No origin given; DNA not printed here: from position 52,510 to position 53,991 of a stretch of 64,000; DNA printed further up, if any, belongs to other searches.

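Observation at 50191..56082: Minus-strand operon (TPR, SnoaL-like, isoprenoid-synthase-like, hypothetical, NUDIX, GT4, SDR) lying between the two peptide-modification modules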

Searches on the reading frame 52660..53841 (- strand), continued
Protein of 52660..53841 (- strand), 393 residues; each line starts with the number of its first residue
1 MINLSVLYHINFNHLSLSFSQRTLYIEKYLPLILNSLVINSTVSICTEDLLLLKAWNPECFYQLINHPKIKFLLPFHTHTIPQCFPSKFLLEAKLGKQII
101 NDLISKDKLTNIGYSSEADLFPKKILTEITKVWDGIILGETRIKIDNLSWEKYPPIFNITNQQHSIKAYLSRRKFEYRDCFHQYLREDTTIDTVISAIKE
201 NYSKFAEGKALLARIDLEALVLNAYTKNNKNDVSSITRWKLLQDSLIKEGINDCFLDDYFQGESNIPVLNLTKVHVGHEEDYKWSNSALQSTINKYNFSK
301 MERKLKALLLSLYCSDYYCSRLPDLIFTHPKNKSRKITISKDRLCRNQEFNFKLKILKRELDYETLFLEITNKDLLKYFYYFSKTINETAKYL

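Call 45: search_protein_families(library=pfam, proteins=[L008:124-1143:+, L008:2324-2833:+, L008:2926-3228:+, L008:3214-4053:-, L008:4161-5021:+, L008:5141-6253:-, L010:771-1688:+, L010:2826-3335:+, L010:3644-6106:+, L010:6127-6675:-], max_evalue=0.001)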
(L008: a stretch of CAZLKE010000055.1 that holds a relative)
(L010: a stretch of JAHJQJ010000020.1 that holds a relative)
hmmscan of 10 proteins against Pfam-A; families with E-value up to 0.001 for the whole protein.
L008:124-1143:+ (339 aa): 1 family
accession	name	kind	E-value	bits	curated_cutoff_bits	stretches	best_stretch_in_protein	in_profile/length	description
PF00348.22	polyprenyl_synt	-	2.6e-12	46.9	27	1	79-279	41-242/251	Polyprenyl synthetase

L008:2324-2833:+ (169 aa): 1 family
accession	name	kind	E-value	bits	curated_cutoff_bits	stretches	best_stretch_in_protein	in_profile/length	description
PF00293.34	NUDIX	-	3.9e-18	66.2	21.1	1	2-107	2-122/134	NUDIX domain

L008:2926-3228:+ (100 aa): 0 families

L008:3214-4053:- (279 aa): 1 family
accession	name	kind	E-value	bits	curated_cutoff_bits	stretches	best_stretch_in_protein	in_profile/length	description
PF01996.21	F420_ligase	-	2.2e-51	174.9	25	1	21-231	4-218/218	F420-0:Gamma-glutamyl ligase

L008:4161-5021:+ (286 aa): 4 families
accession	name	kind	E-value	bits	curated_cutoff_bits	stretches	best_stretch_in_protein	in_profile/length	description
PF13683.12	rve_3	-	9e-13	48.2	26.5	1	220-283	6-67/67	Integrase core domain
PF13565.12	HTH_32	-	4.5e-05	24.3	33.7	1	35-112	1-73/73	Homeodomain-like domain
PF00665.32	rve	-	4.7e-05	24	32.6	1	136-223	3-98/102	Integrase core domain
PF13384.12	HTH_23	-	0.00047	20.3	24.6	0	15-44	13-42/50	Homeodomain-like domain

L008:5141-6253:- (370 aa): 1 family
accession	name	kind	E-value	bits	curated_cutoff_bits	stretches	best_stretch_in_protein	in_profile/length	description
PF00856.33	SET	-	2.1e-11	44.6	22.4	1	227-311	2-104/105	SET domain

L010:771-1688:+ (305 aa): 1 family
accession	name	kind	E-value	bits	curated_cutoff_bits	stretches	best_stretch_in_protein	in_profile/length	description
PF00348.22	polyprenyl_synt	-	8.9e-10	38.6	27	1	45-238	41-238/251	Polyprenyl synthetase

L010:2826-3335:+ (169 aa): 3 families
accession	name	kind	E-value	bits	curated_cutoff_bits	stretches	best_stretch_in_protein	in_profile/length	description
PF00293.34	NUDIX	-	3.5e-19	69.6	21.1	1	5-106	4-119/134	NUDIX domain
PF14815.12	NUDIX_4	-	0.00063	20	35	1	9-104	3-98/113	NUDIX domain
PF22327.2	Nudt16-like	-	0.00072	20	27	0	16-62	23-69/161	U8 snoRNA-decapping enzyme-like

L010:3644-6106:+ (820 aa): 0 families

L010:6127-6675:- (182 aa): 0 families

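Call 58: find_encoding_contigs(protein=P0026, flank=8000, max_places=2)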
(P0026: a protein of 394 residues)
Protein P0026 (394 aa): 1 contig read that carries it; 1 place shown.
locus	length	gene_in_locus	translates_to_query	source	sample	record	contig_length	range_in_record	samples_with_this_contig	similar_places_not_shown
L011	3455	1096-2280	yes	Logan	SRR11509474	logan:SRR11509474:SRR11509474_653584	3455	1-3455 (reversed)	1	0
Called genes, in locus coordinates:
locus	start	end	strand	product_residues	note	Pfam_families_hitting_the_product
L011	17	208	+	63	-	PF10049:DUF2283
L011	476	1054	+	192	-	-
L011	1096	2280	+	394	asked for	-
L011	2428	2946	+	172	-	-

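Call 59: find_encoding_contigs(protein=P0034, flank=8000, max_places=2)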
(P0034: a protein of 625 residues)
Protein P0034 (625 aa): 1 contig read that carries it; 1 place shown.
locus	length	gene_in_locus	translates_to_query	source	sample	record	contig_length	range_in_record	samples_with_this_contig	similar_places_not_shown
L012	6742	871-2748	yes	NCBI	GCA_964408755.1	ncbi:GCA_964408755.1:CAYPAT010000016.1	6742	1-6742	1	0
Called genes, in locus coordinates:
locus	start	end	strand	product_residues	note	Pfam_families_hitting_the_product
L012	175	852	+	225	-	PF02585:PIG-L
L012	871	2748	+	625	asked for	-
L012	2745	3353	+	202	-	PF00149:Metallophos (weak), PF12850:Metallophos_2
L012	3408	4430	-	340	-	PF00348:polyprenyl_synt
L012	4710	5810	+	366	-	PF13173:AAA_14, PF13635:DUF4143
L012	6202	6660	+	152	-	-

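Call 61: find_related_loci(query=A4, collection=metagenome_contigs, flank=8000)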
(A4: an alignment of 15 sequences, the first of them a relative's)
Query A4 (393 aa) in metagenome_contigs; peptide patterns used: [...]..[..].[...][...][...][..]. (x = any residue, [..] = any of these).
80 stretches matched a pattern; 6 encode a relative of the query (tblastn E <= 1e-3); 6 distinct loci.
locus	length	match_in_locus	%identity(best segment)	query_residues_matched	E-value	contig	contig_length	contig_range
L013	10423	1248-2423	40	1-393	4e-95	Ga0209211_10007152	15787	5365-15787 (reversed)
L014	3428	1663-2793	34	1-373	5e-65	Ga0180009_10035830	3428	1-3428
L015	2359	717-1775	30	3-360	3e-38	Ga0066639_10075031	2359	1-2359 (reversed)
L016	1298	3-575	39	204-393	7e-37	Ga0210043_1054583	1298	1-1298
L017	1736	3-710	28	124-360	2e-19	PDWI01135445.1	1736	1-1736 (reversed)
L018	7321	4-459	27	210-358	2e-5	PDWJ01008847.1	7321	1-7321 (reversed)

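Call 65: find_encoding_contigs(protein=P0031, flank=8000, max_places=2)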
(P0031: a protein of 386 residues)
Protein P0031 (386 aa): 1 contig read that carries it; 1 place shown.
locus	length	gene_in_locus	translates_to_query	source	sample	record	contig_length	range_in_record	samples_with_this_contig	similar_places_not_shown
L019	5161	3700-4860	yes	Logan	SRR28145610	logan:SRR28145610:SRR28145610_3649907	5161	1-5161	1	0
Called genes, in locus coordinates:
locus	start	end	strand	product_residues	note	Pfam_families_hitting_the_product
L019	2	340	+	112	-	?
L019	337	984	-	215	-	PF00027:cNMP_binding, PF13545:HTH_Crp_2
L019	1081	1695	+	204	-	PF14470:bPH_3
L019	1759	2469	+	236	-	PF00156:Pribosyltran (weak)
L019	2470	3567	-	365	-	PF01926:MMR_HSR1, PF02421:FeoB_N, PF06071:YchF-GTPase_C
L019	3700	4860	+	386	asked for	-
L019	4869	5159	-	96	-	?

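Call 66: find_encoding_contigs(protein=P0036, flank=8000, max_places=2)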
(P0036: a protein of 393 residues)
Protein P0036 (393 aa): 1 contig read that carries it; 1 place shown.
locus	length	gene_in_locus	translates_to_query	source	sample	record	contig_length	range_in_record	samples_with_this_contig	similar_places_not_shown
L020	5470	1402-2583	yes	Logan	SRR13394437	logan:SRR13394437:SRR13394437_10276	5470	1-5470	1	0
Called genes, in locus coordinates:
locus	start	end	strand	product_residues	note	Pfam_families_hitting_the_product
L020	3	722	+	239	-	?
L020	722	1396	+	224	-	PF02585:PIG-L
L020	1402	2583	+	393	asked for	-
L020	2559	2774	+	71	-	-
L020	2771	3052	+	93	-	-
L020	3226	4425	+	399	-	-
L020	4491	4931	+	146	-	-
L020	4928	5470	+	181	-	?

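Call 68: search_protein_families(library=pfam, proteins=[L015:23-700:+, L011:476-1054:+, L011:2428-2946:+, L020:3-722:+, L020:3226-4425:+, L020:4491-4931:+, L020:4928-5470:+, L012:3408-4430:-, L012:2745-3353:+], max_evalue=0.01)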
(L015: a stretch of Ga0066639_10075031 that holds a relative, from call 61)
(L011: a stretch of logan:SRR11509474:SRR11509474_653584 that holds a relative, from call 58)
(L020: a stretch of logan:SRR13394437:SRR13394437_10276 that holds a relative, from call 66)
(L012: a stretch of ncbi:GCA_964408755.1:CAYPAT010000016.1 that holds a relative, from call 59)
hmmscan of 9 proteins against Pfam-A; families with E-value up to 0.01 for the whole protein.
L015:23-700:+ (225 aa): 1 family
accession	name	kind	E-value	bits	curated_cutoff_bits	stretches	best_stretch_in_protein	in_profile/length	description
PF00348.22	polyprenyl_synt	-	0.0072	16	27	1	88-171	162-248/251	Polyprenyl synthetase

L011:476-1054:+ (192 aa): 0 families

L011:2428-2946:+ (172 aa): 0 families

L020:3-722:+ (239 aa): 0 families

L020:3226-4425:+ (399 aa): 0 families

L020:4491-4931:+ (146 aa): 0 families

L020:4928-5470:+ (181 aa): 3 families
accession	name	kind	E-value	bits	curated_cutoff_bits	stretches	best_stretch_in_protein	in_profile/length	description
PF01079.26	Hint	-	8.3e-07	29.2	29.7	1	107-177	11-84/213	Hint module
PF14890.11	Intein_splicing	-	0.00037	20.8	35.8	1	124-179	11-69/155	Intein splicing domain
PF13403.11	Hint_2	-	0.00045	21.1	28.4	1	109-140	2-33/147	Hint domain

L012:3408-4430:- (340 aa): 1 family
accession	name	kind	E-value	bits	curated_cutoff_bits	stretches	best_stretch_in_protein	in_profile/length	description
PF00348.22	polyprenyl_synt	-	3.9e-11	43.1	27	1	69-278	23-238/251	Polyprenyl synthetase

L012:2745-3353:+ (202 aa): 2 families
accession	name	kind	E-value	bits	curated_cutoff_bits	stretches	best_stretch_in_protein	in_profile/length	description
PF12850.12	Metallophos_2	-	1.1e-14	55.1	27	1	1-155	1-139/154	Calcineurin-like phosphoesterase superfamily domain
PF00149.33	Metallophos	-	1e-07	33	21.5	1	1-135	1-191/191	Calcineurin-like phosphoesterase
